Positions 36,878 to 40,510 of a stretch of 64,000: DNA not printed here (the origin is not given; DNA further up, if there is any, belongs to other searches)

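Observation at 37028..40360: A single cytosolic, fully canonical IDE sits inside the secreted paralog array.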

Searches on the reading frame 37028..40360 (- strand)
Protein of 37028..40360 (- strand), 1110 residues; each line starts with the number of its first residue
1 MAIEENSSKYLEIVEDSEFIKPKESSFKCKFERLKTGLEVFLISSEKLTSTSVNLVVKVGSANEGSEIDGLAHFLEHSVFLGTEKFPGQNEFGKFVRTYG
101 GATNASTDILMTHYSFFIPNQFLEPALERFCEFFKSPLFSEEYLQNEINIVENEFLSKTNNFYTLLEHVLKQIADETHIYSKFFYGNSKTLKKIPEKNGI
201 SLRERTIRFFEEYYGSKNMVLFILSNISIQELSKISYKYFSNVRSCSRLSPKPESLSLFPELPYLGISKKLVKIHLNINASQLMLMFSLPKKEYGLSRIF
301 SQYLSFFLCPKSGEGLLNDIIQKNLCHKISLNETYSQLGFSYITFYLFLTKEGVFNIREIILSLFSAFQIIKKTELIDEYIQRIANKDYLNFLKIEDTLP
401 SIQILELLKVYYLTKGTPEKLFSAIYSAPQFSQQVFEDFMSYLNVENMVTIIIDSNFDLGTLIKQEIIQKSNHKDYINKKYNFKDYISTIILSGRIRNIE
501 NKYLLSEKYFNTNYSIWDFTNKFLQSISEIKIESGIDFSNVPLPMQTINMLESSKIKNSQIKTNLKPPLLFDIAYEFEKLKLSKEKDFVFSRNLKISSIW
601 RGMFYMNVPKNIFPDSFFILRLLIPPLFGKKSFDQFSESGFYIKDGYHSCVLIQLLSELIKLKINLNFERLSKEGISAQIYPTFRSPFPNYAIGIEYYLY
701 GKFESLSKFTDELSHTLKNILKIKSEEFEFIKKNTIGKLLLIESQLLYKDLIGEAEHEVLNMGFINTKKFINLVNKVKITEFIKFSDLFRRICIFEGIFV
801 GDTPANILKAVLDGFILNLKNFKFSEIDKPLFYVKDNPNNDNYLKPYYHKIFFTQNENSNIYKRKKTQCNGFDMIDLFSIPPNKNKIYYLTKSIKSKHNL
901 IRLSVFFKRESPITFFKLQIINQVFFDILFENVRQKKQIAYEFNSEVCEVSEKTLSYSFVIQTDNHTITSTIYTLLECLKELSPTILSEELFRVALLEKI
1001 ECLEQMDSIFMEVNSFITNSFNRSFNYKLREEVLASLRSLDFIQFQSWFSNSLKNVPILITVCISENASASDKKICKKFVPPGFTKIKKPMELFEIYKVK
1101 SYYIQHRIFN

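Call 5: search_protein_families(library=pfam, proteins=[window:37028-40360:-], max_evalue=0.01)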
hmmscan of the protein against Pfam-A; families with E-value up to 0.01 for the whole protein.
window:37028-40360:- (1110 aa): 2 families
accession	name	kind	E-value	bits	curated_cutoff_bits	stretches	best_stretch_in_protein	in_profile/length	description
PF00675.25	Peptidase_M16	-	2e-25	89.9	22.3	1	41-162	3-123/149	Insulinase (Peptidase family M16)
PF05193.26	Peptidase_M16_C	-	4.3e-19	69.5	23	2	204-385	5-178/181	Peptidase M16 inactive domain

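Call 8: find_homologous_proteins(query=window:37028-40360:-)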
Query window:37028-40360:- (1110 aa): 347 proteins with E <= 0.001 among 8000 candidates; the best 120 are listed.
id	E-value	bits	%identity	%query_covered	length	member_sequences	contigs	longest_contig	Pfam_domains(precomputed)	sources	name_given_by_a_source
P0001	0.0e+0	2429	100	100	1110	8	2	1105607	PF00675.26,PF05193.27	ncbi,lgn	ncbi:insulinase-like peptidase [Cryptosporidium parvum]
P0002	0.0e+0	2044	84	100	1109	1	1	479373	PF00675.26,PF05193.27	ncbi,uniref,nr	ncbi:insulinase like peptidase [Cryptosporidium sp. chipmunk genotype I]|uniref:insulinase like pept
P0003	0.0e+0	1903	77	100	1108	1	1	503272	PF00675.26,PF05193.27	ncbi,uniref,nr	ncbi:insulinase-like peptidase [Cryptosporidium ubiquitum]|uniref:Insulinase-like peptidase n=1 Tax=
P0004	0.0e+0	1819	74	100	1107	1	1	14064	PF00675.26,PF05193.27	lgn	-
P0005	0.0e+0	1371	55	100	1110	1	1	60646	PF00675.26,PF05193.27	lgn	-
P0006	0.0e+0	1249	53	100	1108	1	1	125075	PF00675.26,PF05193.27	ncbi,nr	ncbi:Insulinase (Peptidase family M16) family protein [Cryptosporidium felis]|nr:Insulinase (Peptida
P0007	3.7e-284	964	45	99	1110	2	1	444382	PF00675.26,PF05193.27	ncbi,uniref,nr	ncbi:insulinase like peptidase [Cryptosporidium bovis]|uniref:insulinase like peptidase n=1 Tax=Cryp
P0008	2.5e-279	948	42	99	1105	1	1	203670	PF00675.26,PF05193.27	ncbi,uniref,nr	ncbi:insulinase like peptidase [Cryptosporidium ryanae]|uniref:insulinase like peptidase n=1 Tax=Cry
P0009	2.2e-50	190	29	46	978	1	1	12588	PF16187.11,PF00675.26,PF05193.27,PF22456.2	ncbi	ncbi:insulin-degrading enzyme-like protein, partial [Dinothrombium tinctorium]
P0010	2.1e-48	184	31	38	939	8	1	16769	PF16187.11,PF00675.26,PF05193.27,PF22456.2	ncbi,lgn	-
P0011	4.1e-45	173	28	41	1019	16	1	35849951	PF16187.11,PF00675.26,PF05193.27,PF22456.2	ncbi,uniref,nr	ncbi:insulin-degrading enzyme-like isoform X1 [Lytechinus variegatus]|uniref:insulin-degrading enzym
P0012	9.0e-44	168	29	39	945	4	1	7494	PF16187.11,PF00675.26,PF05193.27,PF22456.2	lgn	-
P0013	2.2e-43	167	29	40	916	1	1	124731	PF16187.11,PF00675.26,PF05193.27,PF22456.2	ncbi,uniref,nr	ncbi:insulinase family protein [Oceanospirillum sediminis]|uniref:Protease 3 n=1 Tax=Oceanospirillum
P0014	5.0e-43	166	34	32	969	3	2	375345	PF16187.11,PF00675.26,PF05193.27,PF22456.2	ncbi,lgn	-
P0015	9.1e-43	165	29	38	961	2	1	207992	PF16187.11,PF00675.26,PF05193.27,PF22456.2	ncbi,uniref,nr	ncbi:insulinase family protein [Marinomonas sp. 15G1-11]|uniref:Protease 3 n=1 Tax=Marinomonas phaeo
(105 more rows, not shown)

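Call 21: find_encoding_contigs(protein=P0007, flank=10000, max_places=1)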
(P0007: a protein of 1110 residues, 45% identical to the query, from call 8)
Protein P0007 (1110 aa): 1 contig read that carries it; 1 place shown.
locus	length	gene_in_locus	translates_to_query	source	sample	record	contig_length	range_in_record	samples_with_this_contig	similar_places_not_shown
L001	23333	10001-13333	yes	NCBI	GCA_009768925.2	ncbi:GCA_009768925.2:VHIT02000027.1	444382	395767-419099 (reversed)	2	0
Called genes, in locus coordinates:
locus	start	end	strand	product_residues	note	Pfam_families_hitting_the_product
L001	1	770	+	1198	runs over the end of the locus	PF00675:Peptidase_M16 (faint), PF05193:Peptidase_M16_C, PF16187:Peptidase_M16_M (faint)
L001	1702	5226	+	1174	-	PF00675:Peptidase_M16, PF05193:Peptidase_M16_C, PF16187:Peptidase_M16_M (faint), PF22456:PqqF-like_C_4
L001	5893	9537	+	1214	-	-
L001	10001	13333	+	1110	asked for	PF00675:Peptidase_M16, PF05193:Peptidase_M16_C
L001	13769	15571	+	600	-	-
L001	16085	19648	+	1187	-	PF00675:Peptidase_M16 (weak), PF05193:Peptidase_M16_C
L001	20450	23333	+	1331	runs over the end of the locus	PF00675:Peptidase_M16, PF05193:Peptidase_M16_C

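Call 22: find_encoding_contigs(protein=P0003, flank=10000, max_places=1)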
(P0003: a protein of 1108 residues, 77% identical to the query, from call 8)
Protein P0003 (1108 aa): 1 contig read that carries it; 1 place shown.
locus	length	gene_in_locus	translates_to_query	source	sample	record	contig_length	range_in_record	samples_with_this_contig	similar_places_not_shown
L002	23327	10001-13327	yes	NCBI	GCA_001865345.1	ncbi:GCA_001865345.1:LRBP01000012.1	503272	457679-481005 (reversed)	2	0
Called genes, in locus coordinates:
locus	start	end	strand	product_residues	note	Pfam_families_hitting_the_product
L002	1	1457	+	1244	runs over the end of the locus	PF00675:Peptidase_M16 (faint), PF05193:Peptidase_M16_C, PF16187:Peptidase_M16_M (weak)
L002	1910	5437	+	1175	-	PF00675:Peptidase_M16, PF05193:Peptidase_M16_C, PF22456:PqqF-like_C_4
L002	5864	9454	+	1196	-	PF00675:Peptidase_M16 (weak), PF05193:Peptidase_M16_C (weak)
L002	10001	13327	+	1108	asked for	PF00675:Peptidase_M16, PF05193:Peptidase_M16_C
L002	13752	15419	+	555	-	-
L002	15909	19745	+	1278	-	PF05193:Peptidase_M16_C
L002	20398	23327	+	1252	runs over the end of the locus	PF05193:Peptidase_M16_C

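Call 23: find_encoding_contigs(protein=P0006, flank=10000, max_places=1)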
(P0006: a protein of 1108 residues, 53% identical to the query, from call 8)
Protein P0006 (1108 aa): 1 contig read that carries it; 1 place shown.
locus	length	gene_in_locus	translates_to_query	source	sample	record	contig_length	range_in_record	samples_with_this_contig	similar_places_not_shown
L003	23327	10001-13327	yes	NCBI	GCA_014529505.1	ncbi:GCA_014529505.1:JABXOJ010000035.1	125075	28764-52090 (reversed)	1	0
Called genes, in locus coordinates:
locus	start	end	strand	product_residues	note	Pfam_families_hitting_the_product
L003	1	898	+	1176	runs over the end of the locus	PF00675:Peptidase_M16, PF05193:Peptidase_M16_C, PF22456:PqqF-like_C_4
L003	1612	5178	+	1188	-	PF00675:Peptidase_M16, PF05193:Peptidase_M16_C, PF16187:Peptidase_M16_M (faint), PF22456:PqqF-like_C_4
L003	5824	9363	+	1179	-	PF05193:Peptidase_M16_C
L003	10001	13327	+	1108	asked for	PF00675:Peptidase_M16, PF05193:Peptidase_M16_C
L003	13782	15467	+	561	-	-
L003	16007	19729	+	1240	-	PF05193:Peptidase_M16_C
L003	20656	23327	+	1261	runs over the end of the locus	PF05193:Peptidase_M16_C, PF16187:Peptidase_M16_M (faint)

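Call 24: find_encoding_contigs(protein=P0008, flank=10000, max_places=1)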
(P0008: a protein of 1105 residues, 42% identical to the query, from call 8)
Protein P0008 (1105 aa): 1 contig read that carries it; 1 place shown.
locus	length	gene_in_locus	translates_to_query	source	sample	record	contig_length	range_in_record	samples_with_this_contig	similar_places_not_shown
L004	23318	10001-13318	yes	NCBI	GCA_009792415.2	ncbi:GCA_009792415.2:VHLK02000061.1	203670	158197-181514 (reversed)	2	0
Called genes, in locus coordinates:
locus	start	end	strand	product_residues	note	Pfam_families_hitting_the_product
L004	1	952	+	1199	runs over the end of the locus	PF05193:Peptidase_M16_C, PF16187:Peptidase_M16_M (faint)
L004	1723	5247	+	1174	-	PF00675:Peptidase_M16, PF05193:Peptidase_M16_C, PF16187:Peptidase_M16_M (faint), PF22456:PqqF-like_C_4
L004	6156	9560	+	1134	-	PF05193:Peptidase_M16_C (weak)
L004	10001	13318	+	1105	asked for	PF00675:Peptidase_M16, PF05193:Peptidase_M16_C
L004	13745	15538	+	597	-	-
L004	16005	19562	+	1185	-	PF00675:Peptidase_M16 (faint), PF05193:Peptidase_M16_C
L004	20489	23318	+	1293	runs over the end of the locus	PF00675:Peptidase_M16 (weak), PF05193:Peptidase_M16_C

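Call 25: find_encoding_contigs(protein=P0002, flank=10000, max_places=1)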
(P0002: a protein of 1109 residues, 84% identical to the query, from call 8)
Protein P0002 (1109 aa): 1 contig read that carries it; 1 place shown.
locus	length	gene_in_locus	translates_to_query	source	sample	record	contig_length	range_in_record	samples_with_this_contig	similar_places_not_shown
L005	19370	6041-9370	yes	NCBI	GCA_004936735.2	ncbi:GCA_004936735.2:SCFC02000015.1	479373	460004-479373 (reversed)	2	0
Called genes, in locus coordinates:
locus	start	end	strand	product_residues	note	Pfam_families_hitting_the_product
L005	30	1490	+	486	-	PF05193:Peptidase_M16_C (weak), PF22456:PqqF-like_C_4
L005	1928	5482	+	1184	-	PF00675:Peptidase_M16 (faint), PF05193:Peptidase_M16_C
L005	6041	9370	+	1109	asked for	PF00675:Peptidase_M16, PF05193:Peptidase_M16_C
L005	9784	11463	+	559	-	-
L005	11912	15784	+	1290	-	PF05193:Peptidase_M16_C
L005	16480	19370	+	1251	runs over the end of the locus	PF05193:Peptidase_M16_C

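Call 26: find_encoding_contigs(protein=P0005, flank=10000, max_places=1)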
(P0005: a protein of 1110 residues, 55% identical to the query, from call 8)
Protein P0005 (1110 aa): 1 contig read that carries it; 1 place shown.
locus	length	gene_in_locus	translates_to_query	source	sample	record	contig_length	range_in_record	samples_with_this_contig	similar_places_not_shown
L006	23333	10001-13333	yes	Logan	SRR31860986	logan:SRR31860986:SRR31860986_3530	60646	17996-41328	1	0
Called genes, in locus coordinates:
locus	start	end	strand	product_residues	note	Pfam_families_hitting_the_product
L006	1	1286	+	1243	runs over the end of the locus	PF00675:Peptidase_M16 (weak), PF16187:Peptidase_M16_M (faint), PF05193:Peptidase_M16_C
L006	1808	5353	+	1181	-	PF00675:Peptidase_M16, PF05193:Peptidase_M16_C, PF16187:Peptidase_M16_M (weak), PF22456:PqqF-like_C_4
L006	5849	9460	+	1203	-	PF00675:Peptidase_M16, PF05193:Peptidase_M16_C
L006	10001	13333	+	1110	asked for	PF00675:Peptidase_M16, PF05193:Peptidase_M16_C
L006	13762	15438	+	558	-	-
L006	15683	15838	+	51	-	-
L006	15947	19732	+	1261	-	PF05193:Peptidase_M16_C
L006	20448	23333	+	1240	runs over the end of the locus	PF05193:Peptidase_M16_C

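Call 52: predict_structure(alignment_id=A2)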
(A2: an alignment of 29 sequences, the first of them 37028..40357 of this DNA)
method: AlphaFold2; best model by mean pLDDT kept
length: 1109 residues; sequences in the alignment: 29
mean_pLDDT: 81.2   pTM: 0.74
mean pLDDT of the five models: 81.2, 79.9, 79.6, 77.4, 75.9
residues with pLDDT >= 90: 369; 70-90: 553; 50-70: 110; < 50: 77
segments of 3 or more residues with pLDDT < 50: 1-4, 489-496, 539-561, 585-589, 854-871, 1096-1109
pLDDT, mean of each block of 10 residues (from residue 1): 62 93 90 94 86 91 88 91 87 84 88 90 94 92 89 82 89 89 88 93 94 93 94 95 88 84 90 83 91 87 79 70 85 86 91 91 93 84 81 75 74 84 80 92 93 84 89 70 50 54 87 93 92 68 37 36 77 80 54 73 84 83 71 68 83 93 67 73 74 86 88 88 91 88 76 80 82 93 89 88 91 88 75 64 65 48 35 67 73 78 91 92 84 82 86 87 85 89 84 86 70 82 81 93 94 89 85 87 80 53 35
secondary structure, 60 per line:
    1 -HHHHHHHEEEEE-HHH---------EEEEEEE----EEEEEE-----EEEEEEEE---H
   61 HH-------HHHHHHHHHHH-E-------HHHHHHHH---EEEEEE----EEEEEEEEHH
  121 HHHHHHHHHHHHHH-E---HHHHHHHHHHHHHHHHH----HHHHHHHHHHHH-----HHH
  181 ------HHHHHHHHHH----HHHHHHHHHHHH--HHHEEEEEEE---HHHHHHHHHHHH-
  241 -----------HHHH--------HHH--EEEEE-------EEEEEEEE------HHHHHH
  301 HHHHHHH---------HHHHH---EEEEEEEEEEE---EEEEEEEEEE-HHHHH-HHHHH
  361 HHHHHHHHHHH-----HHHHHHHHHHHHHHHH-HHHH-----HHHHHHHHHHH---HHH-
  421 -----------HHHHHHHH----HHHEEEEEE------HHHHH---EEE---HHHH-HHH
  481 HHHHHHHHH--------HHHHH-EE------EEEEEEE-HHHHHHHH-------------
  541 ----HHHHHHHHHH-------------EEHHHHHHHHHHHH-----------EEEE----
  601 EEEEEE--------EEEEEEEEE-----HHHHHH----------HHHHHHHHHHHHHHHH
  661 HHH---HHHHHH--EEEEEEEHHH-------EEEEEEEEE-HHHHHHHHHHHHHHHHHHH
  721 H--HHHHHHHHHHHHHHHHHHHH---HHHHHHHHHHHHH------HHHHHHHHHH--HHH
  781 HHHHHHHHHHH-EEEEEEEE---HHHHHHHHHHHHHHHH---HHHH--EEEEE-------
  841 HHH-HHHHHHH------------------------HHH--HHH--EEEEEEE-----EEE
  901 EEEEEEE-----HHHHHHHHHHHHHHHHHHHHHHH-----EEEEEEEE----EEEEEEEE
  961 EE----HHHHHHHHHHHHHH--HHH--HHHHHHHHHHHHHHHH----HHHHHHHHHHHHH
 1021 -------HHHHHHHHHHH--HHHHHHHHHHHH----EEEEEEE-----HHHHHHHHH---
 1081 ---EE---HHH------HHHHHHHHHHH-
elements in order (helices of 4 or more, strands of 3 or more residues): H2-8 E9-13 E27-33 E38-43 E49-56 H70-80 H90-97 E101-106 E111-118 H119-134 H140-156 H161-172 H187-196 H201-212 E218-224 H228-239 H252-255 E269-273 E281-288 H295-307 H317-321 E325-335 E339-348 H350-354 H356-371 H377-392 H394-397 H403-413 H432-439 E447-452 H459-463 E467-469 H473-476 H478-489 H498-502 E512-518 H520-527 H545-554 H570-581 E593-596 E601-606 E615-623 H629-634 H645-663 H667-672 E675-681 E692-700 H702-721 H724-743 H747-759 H766-775 H778-791 E793-800 H804-819 H823-826 E829-833 H845-851 E886-892 E898-907 H913-935 E941-948 E953-962 H967-980 H988-1003 H1008-1020 H1028-1038 H1041-1052 E1057-1063 H1069-1077 H1098-1108
